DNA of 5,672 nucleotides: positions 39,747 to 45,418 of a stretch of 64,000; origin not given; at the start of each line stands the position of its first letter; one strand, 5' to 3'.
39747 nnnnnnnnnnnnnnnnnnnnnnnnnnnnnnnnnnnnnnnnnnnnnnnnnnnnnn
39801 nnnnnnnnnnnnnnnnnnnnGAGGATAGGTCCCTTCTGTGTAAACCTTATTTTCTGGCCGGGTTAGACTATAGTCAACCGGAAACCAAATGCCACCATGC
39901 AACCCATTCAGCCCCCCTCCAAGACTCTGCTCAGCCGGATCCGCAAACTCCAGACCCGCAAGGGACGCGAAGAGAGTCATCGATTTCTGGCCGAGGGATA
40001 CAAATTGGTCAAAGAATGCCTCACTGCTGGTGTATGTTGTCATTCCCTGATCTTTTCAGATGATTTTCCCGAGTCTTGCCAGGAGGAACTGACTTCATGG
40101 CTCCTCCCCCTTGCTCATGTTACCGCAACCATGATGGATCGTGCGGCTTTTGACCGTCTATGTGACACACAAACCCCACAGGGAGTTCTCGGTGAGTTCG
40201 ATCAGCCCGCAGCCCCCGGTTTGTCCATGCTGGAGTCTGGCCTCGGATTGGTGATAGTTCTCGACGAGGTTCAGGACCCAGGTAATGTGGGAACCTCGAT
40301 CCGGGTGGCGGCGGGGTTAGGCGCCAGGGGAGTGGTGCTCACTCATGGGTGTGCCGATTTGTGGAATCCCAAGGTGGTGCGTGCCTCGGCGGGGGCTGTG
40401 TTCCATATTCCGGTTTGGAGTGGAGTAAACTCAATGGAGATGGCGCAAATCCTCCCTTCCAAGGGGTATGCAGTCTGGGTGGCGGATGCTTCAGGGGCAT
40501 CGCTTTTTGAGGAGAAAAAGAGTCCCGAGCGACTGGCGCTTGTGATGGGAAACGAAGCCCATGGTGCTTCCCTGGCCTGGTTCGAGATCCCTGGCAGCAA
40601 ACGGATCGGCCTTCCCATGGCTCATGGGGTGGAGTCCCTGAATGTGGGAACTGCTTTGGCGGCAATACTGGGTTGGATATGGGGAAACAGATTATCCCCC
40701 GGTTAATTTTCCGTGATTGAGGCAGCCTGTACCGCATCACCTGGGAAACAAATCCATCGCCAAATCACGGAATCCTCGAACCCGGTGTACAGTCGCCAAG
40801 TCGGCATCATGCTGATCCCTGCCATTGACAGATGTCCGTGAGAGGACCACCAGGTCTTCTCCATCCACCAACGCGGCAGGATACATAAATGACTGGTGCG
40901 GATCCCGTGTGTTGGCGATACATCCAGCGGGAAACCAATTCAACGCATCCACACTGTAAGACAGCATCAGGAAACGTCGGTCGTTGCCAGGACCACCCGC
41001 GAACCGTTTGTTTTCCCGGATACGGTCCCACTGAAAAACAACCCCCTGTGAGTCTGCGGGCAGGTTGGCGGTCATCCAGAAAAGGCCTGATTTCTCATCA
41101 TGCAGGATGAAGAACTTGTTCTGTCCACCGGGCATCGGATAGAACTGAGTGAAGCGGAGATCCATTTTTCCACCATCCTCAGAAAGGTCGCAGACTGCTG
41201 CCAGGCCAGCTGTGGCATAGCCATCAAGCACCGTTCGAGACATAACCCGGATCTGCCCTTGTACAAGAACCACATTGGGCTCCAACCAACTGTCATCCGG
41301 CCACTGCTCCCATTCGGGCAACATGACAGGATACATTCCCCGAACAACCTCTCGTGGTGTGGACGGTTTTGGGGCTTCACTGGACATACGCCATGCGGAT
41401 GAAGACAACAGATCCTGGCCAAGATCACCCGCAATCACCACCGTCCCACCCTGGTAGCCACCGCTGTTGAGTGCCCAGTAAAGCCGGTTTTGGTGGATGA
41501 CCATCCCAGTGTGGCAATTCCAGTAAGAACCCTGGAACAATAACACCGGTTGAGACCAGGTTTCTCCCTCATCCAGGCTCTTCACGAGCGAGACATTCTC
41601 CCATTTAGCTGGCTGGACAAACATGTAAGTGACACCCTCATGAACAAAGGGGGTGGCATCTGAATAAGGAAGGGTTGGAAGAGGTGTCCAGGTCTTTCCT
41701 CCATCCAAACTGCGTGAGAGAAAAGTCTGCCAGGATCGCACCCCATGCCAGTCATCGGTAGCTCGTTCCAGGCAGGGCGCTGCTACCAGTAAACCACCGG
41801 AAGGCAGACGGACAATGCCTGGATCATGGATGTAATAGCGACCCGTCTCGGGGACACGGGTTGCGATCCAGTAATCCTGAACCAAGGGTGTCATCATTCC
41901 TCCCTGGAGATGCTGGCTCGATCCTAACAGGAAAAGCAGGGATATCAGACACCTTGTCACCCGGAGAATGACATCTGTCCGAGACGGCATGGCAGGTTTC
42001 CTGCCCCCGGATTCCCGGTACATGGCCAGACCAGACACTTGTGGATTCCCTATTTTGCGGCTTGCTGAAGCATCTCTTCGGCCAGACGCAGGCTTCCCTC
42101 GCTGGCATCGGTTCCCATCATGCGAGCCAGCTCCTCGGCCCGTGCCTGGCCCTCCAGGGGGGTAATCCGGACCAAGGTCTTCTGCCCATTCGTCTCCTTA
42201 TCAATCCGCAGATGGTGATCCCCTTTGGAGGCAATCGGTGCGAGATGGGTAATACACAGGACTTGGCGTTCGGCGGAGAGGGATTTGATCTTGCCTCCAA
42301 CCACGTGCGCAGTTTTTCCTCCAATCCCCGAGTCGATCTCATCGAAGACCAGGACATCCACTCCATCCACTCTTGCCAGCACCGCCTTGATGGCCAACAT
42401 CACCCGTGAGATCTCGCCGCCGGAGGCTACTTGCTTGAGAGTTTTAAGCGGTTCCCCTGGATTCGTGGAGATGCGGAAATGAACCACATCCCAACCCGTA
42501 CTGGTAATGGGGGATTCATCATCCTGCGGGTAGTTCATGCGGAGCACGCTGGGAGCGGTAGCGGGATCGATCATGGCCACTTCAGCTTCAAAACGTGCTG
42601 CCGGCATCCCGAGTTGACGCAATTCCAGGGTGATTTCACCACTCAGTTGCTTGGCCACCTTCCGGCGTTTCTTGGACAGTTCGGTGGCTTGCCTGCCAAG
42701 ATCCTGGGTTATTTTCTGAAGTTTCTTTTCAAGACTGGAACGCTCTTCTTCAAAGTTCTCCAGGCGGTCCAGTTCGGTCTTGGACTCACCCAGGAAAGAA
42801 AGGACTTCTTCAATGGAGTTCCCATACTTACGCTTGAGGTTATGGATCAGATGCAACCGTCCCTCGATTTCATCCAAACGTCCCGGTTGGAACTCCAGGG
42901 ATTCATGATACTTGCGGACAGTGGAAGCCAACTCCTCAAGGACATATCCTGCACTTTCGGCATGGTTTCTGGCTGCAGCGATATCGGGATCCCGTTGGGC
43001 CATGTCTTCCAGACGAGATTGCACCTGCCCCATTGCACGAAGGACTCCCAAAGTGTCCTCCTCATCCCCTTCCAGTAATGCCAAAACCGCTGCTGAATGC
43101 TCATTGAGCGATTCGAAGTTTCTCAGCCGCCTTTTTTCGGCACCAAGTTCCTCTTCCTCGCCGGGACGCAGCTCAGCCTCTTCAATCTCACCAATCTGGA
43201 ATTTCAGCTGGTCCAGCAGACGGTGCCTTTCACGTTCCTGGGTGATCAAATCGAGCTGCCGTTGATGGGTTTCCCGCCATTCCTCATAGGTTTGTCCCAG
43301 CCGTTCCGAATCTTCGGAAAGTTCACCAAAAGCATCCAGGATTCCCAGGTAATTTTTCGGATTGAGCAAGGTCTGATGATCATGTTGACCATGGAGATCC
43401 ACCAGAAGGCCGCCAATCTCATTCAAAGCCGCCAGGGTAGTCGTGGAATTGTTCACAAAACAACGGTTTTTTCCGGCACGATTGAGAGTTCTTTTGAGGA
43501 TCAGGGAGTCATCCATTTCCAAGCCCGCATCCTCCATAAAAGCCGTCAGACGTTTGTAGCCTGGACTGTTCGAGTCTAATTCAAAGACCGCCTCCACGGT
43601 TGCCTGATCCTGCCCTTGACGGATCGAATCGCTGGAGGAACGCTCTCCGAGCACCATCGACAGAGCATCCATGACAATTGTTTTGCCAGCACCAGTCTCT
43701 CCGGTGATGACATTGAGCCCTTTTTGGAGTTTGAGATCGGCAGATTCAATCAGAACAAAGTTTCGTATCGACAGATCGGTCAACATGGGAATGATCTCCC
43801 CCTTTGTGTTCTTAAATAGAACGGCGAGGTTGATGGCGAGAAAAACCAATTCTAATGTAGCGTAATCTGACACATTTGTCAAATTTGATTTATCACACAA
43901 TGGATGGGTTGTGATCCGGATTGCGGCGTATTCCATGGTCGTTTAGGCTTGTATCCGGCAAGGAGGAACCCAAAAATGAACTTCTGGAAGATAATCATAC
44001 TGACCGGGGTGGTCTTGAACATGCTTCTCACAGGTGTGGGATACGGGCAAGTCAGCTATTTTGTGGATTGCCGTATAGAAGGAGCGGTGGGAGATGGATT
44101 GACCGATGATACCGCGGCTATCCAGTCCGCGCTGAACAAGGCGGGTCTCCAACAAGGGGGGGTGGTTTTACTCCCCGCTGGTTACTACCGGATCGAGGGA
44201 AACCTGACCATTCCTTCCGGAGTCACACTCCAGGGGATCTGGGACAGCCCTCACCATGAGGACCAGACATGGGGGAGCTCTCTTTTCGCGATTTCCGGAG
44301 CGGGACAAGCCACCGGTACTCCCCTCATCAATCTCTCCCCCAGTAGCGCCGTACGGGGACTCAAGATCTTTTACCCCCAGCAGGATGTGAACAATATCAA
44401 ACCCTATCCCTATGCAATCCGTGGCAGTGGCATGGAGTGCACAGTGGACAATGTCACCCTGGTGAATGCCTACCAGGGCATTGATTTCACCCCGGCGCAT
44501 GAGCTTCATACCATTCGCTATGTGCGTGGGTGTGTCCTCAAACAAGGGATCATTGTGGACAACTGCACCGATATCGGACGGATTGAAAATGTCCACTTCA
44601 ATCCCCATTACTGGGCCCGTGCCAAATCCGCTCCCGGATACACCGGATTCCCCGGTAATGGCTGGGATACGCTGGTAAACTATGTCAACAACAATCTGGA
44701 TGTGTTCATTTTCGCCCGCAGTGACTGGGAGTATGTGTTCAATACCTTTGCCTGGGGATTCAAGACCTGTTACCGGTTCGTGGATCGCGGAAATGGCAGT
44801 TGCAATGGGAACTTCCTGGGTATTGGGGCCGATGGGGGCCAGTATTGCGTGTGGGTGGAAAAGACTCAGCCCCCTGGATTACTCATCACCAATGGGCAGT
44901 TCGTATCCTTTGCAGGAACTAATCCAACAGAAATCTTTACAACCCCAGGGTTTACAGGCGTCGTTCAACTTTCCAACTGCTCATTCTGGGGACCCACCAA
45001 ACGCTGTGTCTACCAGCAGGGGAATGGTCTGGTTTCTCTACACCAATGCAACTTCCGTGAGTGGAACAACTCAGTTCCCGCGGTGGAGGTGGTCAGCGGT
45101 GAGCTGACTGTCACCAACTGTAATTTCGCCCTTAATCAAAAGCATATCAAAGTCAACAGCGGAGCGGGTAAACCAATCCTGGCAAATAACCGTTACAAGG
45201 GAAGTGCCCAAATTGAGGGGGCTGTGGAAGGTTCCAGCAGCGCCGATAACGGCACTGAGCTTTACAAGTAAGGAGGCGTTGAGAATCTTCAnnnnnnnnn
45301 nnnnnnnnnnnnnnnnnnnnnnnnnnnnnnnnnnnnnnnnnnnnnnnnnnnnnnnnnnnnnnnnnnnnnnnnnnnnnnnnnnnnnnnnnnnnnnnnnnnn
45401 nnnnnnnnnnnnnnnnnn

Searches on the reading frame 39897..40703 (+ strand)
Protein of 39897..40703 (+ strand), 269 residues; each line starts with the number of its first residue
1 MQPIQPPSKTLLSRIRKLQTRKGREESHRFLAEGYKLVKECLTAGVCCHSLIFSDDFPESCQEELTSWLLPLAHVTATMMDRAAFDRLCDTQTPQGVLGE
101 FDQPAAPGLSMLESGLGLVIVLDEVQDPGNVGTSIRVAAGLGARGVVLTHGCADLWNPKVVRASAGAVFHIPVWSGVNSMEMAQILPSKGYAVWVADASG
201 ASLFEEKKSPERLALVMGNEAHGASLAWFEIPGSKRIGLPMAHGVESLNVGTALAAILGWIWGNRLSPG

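Call 56: search_protein_families(library=pfam, proteins=[window:39897-40703:+], max_evalue=0.00001)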
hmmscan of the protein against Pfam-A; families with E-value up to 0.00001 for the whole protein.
window:39897-40703:+ (269 aa): 3 families
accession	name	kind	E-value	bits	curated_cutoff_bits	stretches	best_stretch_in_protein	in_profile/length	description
PF00588.24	SpoU_methylase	-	1.3e-31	110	29.7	1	118-258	2-141/142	SpoU rRNA Methylase family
PF22435.1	MRM3-like_sub_bind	-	1.9e-16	60.7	27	1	14-99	6-84/84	MRM3-like substrate binding domain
PF08032.17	SpoU_sub_bind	-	3.8e-08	34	22.8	1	31-104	1-73/76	RNA 2'-O ribose methyltransferase substrate binding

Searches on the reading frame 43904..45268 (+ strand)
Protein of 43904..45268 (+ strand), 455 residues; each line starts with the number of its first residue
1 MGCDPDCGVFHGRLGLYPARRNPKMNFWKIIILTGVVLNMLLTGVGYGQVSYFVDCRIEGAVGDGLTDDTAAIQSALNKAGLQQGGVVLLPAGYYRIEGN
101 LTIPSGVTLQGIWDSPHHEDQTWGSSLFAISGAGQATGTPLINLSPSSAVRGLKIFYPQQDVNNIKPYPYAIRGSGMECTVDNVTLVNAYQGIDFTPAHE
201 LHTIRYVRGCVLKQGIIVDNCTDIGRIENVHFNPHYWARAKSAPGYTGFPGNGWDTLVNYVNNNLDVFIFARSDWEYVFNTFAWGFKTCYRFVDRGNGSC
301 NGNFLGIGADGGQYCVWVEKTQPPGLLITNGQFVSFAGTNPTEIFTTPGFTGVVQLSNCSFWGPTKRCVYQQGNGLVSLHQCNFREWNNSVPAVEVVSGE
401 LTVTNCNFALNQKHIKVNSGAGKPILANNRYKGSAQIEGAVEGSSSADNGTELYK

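Call 56: search_protein_families(library=pfam, proteins=[window:43904-45268:+], max_evalue=0.00001)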
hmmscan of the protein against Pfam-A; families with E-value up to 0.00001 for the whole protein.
window:43904-45268:+ (455 aa): 1 family
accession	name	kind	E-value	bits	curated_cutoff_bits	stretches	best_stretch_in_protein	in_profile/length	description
PF12708.12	Pect-lyase_RHGA_epim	-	5.6e-12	46.3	27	1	59-122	7-72/213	Rhamnogalacturonase A/epimerase, pectate lyase-like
